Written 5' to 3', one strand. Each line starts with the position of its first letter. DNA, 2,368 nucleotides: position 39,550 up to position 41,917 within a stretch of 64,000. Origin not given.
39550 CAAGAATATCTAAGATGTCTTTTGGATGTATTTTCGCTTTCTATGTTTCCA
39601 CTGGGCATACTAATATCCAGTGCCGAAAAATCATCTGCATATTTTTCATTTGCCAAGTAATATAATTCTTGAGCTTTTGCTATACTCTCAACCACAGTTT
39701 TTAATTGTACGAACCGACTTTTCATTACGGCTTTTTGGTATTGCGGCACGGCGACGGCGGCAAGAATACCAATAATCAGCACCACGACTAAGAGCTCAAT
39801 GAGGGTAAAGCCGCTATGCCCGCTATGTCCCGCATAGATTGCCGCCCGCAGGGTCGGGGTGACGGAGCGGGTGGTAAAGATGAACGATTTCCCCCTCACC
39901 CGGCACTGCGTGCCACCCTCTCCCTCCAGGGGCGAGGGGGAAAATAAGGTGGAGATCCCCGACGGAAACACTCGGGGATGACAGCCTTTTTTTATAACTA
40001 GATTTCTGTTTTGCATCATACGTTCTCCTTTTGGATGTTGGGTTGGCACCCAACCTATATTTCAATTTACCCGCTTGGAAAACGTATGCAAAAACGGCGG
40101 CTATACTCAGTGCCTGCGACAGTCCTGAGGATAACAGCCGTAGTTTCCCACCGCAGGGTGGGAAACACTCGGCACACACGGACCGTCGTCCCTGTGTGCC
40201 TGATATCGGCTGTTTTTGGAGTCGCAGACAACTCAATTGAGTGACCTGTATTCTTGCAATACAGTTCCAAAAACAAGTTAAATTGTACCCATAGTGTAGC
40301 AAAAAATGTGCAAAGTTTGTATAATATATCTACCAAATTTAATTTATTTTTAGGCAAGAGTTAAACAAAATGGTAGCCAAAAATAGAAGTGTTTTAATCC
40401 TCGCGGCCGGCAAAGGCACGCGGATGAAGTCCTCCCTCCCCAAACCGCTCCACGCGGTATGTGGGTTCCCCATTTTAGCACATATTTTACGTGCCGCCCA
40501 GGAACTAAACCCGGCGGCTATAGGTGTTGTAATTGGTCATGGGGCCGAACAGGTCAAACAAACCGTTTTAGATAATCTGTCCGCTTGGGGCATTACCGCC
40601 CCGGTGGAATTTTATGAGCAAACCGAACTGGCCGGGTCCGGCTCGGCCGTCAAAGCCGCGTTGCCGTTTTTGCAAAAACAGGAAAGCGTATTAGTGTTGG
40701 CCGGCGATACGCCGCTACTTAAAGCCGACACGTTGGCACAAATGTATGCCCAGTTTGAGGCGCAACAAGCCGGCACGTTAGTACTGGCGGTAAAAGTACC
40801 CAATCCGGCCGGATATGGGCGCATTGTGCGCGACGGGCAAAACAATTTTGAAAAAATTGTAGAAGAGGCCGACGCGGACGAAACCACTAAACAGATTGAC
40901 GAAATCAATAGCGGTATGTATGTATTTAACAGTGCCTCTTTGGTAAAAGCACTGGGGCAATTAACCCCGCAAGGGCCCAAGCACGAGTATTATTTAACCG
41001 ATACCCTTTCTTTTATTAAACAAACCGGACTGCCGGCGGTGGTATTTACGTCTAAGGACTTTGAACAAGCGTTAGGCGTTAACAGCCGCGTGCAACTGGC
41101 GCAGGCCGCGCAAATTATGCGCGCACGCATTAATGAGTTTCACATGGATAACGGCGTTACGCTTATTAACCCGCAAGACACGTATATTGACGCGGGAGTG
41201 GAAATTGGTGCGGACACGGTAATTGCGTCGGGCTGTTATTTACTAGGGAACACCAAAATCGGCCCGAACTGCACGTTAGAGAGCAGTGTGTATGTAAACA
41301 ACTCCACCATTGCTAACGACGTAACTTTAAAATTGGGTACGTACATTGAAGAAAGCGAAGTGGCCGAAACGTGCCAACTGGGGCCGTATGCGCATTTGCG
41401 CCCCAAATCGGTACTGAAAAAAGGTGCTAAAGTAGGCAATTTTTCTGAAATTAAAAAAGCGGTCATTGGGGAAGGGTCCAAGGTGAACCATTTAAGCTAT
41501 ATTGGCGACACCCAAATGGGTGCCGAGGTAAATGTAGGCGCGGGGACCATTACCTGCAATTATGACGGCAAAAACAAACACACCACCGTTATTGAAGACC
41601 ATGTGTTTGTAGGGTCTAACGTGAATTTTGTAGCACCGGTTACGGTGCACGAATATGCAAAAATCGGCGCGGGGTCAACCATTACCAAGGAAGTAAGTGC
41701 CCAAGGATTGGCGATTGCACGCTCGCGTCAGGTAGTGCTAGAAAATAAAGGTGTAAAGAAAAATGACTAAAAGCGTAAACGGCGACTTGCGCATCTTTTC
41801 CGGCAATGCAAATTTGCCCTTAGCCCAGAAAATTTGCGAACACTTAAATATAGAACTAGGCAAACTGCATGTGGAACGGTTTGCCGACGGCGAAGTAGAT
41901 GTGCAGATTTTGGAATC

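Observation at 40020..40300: Conserved ~280-nt multi-branched RNA leader upstream of both pilins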

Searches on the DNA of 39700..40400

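Call 8: search_rna_families(source=window, start=39700, end=40400, threshold=evalue, max_evalue=10)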
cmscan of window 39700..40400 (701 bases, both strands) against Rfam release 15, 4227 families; matches with E-value up to 10: 4.
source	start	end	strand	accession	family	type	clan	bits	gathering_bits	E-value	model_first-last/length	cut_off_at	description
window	39853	39929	+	RF00912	mir-877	Gene; miRNA;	-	16.1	47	3.8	1-86/86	no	mir-877 microRNA precursor family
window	40357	40389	-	RF02085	Yar_1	Gene; lncRNA;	-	14.8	50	1.7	42-74/74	no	Yellow-achaete intergenic RNA conserved region 1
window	39861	39897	+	RF00323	snoR79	Gene; snRNA; snoRNA; CD-box;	-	14.6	80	8.2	1-65/65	no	Small nucleolar RNA R79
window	40146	40335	-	RF01669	P14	Gene; sRNA;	-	13.8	45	5.4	1-146/146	no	Pseudomonas sRNA P14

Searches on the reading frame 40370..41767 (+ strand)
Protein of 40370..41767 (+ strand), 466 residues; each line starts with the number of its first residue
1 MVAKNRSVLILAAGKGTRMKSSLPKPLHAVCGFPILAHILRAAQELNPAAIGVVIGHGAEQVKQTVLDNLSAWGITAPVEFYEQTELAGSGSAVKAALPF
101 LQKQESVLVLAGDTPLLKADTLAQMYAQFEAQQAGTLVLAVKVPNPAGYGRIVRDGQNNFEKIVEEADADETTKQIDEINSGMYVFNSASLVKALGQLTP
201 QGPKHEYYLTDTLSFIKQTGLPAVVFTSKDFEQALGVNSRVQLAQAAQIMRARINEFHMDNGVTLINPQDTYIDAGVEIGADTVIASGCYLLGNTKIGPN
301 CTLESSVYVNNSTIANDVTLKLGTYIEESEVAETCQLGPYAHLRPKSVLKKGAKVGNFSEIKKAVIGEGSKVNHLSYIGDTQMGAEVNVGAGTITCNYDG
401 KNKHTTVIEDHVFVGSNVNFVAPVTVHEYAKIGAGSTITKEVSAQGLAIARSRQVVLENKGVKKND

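Call 34: find_related_loci(query=window:40370-41767:+, collection=genome_contigs, flank=1000)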
Query window:40370-41767:+ (466 aa) in genome_contigs; peptide patterns used: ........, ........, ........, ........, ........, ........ (x = any residue, [..] = any of these).
600 stretches matched a pattern (row limit reached: there are more); 591 encode a relative of the query (tblastn E <= 1e-3); the best 80 are kept; 80 distinct loci.
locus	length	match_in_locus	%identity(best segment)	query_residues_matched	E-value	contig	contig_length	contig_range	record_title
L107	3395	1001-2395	89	1-466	0e+0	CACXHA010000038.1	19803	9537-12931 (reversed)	MAG: uncultured Elusimicrobium sp. isolate RUG11256 genome assembly, contig: RUG11256_asm_38, whole genome shotgun seque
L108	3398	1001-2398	88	1-466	0e+0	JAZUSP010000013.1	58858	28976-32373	MAG: Elusimicrobiaceae bacterium isolate T1900044844_TS20190310.MAGScoT_cleanbin_000024 SGB_2962_k141_549571, whole geno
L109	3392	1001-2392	88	1-464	0e+0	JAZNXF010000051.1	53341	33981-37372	MAG: Elusimicrobiaceae bacterium isolate T1900044780_TS20190246.MAGScoT_cleanbin_000020 SGB_2549_k141_3658516, whole gen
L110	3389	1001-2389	87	1-464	0e+0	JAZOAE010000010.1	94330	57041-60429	MAG: Elusimicrobiaceae bacterium isolate T1900044764_TS20190230.MAGScoT_cleanbin_000031 SGB_2392_k141_2052482, whole gen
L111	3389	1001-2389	86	1-464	0e+0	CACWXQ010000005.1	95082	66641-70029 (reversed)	MAG: uncultured Elusimicrobium sp. isolate RUG11014 genome assembly, contig: RUG11014_asm_5, whole genome shotgun sequen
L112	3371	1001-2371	87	1-458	0e+0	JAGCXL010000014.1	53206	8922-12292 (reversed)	MAG: Elusimicrobiaceae bacterium isolate RGIG10211 Yak_Rumen-5__c832363, whole genome shotgun sequence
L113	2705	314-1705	84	1-464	0e+0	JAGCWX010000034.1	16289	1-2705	MAG: Elusimicrobiaceae bacterium isolate RGIG10197 Yak_Rumen-5__c2125492, whole genome shotgun sequence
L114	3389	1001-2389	73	1-462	0e+0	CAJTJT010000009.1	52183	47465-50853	MAG TPA_asm: uncultured Elusimicrobiales bacterium isolate MGBC103454 genome assembly, contig: MGBC103454.9, whole genom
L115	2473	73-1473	72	1-466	0e+0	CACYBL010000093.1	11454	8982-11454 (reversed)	MAG: uncultured Elusimicrobium sp. isolate RUG11790 genome assembly, contig: RUG11790_asm_93, whole genome shotgun seque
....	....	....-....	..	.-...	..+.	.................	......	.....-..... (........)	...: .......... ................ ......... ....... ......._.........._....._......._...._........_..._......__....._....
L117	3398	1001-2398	69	1-465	0e+0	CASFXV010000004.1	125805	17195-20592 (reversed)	uncultured bacterium isolate B32_L2_393393_idba_bin.39 genome assembly, contig: B32_L2_393393_idba_bin.39.fa_scaffold_11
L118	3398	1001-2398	69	1-465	0e+0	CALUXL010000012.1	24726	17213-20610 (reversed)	MAG: uncultured Elusimicrobiales bacterium isolate E09__bin129 genome assembly, contig: E09__k127_8399761, whole genome 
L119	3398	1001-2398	69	1-465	0e+0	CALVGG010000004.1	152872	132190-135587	MAG: uncultured Elusimicrobiales bacterium isolate BRZ_EQ__bin77 genome assembly, contig: BRZ_EQ__NODE_232_length_152872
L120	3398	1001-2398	68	1-465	0e+0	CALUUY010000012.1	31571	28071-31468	MAG: uncultured Elusimicrobiales bacterium isolate BRZ_KN__bin69 genome assembly, contig: BRZ_KN__NODE_1692_length_31571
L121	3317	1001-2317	46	7-454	2e-126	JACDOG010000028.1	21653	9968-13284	MAG: Thermoanaerobacteraceae bacterium isolate GB_MAG15_131 c_000000001744, whole genome shotgun sequence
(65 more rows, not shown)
